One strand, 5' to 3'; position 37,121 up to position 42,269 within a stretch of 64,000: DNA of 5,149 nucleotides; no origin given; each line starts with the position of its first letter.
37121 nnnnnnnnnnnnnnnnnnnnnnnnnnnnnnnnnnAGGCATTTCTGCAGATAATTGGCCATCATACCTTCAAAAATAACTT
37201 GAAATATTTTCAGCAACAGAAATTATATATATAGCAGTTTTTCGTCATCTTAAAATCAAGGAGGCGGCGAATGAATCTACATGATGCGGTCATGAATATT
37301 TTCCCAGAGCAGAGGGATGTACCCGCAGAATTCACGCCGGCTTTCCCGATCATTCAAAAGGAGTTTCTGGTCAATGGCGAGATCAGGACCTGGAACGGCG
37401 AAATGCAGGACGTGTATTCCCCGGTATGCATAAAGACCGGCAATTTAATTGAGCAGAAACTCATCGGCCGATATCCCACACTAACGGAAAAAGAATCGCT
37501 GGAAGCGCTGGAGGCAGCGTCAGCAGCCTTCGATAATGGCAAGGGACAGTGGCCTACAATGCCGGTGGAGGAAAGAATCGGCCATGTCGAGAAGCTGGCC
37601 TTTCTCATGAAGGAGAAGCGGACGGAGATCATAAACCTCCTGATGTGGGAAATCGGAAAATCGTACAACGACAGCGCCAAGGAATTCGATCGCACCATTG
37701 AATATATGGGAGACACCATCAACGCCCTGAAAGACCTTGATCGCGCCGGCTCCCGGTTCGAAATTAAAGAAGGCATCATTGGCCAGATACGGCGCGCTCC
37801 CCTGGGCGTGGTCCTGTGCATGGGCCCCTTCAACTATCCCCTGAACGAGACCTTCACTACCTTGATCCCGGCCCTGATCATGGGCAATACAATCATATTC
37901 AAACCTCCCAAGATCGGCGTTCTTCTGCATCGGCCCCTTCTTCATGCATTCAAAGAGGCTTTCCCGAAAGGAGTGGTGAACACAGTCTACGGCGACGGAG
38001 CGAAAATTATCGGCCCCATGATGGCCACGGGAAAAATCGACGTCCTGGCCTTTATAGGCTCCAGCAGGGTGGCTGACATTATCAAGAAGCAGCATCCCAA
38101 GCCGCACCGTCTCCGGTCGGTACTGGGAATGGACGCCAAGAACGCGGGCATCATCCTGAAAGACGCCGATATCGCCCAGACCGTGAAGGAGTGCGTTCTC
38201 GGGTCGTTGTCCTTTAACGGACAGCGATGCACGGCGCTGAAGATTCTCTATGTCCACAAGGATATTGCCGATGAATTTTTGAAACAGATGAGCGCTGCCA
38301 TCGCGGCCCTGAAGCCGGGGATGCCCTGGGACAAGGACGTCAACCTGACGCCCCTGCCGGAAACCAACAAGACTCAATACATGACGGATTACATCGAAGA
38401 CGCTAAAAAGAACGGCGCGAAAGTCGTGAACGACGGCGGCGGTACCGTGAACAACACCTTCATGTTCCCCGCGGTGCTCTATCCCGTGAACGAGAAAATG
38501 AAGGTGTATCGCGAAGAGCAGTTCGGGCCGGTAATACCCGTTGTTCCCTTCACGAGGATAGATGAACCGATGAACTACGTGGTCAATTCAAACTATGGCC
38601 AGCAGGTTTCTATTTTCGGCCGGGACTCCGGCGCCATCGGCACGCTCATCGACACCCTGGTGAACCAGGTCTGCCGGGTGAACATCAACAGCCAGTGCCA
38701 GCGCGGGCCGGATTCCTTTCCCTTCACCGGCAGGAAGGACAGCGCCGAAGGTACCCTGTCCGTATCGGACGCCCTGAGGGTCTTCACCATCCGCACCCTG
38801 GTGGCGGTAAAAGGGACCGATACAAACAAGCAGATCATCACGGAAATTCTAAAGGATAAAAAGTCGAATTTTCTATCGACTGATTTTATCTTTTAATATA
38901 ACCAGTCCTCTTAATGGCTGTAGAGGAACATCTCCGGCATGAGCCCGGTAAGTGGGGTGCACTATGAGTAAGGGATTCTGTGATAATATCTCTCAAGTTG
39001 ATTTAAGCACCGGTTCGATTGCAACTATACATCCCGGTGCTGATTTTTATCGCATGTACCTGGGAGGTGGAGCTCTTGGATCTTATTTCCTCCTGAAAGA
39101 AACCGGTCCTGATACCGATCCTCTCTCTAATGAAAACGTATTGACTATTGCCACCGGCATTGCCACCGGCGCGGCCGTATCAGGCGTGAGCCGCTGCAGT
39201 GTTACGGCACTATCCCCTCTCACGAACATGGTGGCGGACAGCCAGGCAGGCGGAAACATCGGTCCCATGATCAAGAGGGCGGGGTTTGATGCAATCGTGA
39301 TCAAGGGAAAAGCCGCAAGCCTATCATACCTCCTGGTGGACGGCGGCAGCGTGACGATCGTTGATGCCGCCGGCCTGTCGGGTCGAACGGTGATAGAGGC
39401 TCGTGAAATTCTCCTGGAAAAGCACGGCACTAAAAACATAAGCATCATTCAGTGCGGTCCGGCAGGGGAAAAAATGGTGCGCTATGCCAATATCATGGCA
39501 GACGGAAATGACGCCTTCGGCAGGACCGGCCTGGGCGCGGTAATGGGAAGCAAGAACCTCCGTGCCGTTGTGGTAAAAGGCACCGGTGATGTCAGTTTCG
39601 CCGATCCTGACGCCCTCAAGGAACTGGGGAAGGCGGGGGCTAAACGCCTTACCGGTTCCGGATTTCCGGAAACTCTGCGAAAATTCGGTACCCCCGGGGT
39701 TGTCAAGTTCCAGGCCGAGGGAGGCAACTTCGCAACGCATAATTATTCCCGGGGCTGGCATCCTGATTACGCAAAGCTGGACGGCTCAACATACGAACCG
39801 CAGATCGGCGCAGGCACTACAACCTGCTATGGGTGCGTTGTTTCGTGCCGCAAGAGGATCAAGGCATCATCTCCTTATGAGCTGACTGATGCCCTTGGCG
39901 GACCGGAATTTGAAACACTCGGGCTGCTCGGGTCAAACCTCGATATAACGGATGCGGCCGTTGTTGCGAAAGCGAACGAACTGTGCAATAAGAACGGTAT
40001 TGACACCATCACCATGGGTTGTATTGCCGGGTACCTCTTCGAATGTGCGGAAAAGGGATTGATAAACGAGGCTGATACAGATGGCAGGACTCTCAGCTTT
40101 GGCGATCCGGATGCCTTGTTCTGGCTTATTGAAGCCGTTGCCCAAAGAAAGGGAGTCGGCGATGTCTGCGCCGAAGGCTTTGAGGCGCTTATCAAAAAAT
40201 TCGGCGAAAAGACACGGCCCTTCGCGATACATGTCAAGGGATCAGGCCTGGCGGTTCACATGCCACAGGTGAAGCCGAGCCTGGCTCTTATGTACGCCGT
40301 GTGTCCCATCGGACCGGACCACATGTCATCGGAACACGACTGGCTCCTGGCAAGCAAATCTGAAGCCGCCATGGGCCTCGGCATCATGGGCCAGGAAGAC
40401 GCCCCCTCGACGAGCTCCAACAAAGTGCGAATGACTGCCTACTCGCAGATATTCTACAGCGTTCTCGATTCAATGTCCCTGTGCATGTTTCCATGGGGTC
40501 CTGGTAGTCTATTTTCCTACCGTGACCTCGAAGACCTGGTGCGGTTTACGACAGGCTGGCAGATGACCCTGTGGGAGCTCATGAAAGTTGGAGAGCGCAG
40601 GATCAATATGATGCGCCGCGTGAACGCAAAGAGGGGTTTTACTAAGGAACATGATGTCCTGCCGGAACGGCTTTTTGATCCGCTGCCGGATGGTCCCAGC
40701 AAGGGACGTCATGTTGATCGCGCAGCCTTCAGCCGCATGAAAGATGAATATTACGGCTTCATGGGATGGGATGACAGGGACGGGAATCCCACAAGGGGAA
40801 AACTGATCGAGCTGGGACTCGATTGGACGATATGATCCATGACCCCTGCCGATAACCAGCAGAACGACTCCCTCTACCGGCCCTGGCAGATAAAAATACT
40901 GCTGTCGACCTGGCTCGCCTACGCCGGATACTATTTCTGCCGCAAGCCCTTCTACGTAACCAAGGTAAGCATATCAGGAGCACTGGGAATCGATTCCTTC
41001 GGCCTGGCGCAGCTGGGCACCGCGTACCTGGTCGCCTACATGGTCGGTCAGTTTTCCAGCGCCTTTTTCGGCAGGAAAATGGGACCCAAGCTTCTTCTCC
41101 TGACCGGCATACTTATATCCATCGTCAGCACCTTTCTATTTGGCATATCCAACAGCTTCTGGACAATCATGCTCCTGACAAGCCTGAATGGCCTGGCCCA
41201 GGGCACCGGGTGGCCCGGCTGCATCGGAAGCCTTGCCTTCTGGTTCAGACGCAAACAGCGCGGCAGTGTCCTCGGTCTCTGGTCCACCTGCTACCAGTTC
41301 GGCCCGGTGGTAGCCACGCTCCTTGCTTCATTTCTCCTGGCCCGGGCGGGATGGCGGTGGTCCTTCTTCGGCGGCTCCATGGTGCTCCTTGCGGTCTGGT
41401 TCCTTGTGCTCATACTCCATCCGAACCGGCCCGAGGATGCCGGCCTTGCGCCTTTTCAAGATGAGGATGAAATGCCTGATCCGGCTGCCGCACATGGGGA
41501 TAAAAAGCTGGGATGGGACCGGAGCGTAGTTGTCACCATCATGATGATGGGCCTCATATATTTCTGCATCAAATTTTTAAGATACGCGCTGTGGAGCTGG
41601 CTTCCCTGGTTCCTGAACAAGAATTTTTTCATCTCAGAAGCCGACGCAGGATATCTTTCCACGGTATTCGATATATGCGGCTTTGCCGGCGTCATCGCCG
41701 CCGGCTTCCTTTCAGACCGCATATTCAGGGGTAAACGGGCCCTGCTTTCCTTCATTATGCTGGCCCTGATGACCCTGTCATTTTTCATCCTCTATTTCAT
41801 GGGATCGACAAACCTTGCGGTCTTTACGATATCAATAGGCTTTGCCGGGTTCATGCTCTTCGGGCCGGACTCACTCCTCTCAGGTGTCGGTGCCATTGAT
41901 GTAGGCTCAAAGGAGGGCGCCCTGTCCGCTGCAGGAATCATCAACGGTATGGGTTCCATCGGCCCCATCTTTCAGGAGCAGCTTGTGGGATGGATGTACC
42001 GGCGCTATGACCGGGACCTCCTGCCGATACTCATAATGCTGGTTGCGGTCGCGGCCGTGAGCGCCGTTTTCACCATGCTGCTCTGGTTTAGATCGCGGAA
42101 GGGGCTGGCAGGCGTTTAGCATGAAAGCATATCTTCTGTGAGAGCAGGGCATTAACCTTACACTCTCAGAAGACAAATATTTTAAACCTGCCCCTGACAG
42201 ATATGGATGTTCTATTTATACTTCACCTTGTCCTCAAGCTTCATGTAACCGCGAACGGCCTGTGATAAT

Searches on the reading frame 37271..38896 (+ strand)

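Call 68: search_protein_families(library=pfam, proteins=[window:37271-38896:+], max_evalue=0.00001)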
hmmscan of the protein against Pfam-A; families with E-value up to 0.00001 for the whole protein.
window:37271-38896:+ (541 aa): 1 family
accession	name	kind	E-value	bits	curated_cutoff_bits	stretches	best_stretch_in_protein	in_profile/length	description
PF00171.27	Aldedh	-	1.8e-101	340.4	23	1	58-506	13-456/461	Aldehyde dehydrogenase family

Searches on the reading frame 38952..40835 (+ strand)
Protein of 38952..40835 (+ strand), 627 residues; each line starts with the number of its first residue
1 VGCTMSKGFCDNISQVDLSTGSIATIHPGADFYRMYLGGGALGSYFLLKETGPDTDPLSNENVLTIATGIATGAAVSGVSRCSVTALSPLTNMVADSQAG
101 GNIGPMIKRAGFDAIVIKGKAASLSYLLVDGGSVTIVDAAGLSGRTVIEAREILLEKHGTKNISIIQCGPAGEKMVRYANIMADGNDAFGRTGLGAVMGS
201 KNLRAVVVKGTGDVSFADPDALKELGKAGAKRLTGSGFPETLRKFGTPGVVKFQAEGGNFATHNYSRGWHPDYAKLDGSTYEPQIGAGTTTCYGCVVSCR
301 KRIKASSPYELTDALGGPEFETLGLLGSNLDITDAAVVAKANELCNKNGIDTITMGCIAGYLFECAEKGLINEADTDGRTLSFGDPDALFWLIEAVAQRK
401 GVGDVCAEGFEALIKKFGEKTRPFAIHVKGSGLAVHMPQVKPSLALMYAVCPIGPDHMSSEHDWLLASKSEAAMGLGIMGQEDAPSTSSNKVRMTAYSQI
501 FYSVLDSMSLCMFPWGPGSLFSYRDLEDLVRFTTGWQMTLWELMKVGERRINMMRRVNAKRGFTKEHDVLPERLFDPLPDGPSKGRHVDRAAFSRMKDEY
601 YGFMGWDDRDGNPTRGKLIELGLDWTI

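Call 68: search_protein_families(library=pfam, proteins=[window:38952-40835:+], max_evalue=0.00001)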
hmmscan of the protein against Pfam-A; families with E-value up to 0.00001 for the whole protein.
window:38952-40835:+ (627 aa): 2 families
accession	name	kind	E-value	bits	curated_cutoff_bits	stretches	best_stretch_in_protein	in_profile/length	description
PF01314.23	AFOR_C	-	5.1e-106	355.5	27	1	229-623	6-385/385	Aldehyde ferredoxin oxidoreductase, domains 2 & 3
PF02730.20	AFOR_N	-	5.7e-64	216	29.8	1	12-211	2-199/199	Aldehyde ferredoxin oxidoreductase, N-terminal domain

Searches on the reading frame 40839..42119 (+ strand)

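Call 68: search_protein_families(library=pfam, proteins=[window:40839-42119:+], max_evalue=0.00001)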
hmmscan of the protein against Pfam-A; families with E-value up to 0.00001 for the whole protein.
window:40839-42119:+ (426 aa): 1 family
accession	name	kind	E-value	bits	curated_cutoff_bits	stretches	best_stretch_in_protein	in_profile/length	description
PF07690.21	MFS_1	-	1.1e-38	133.5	33.4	1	25-378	2-345/347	Major Facilitator Superfamily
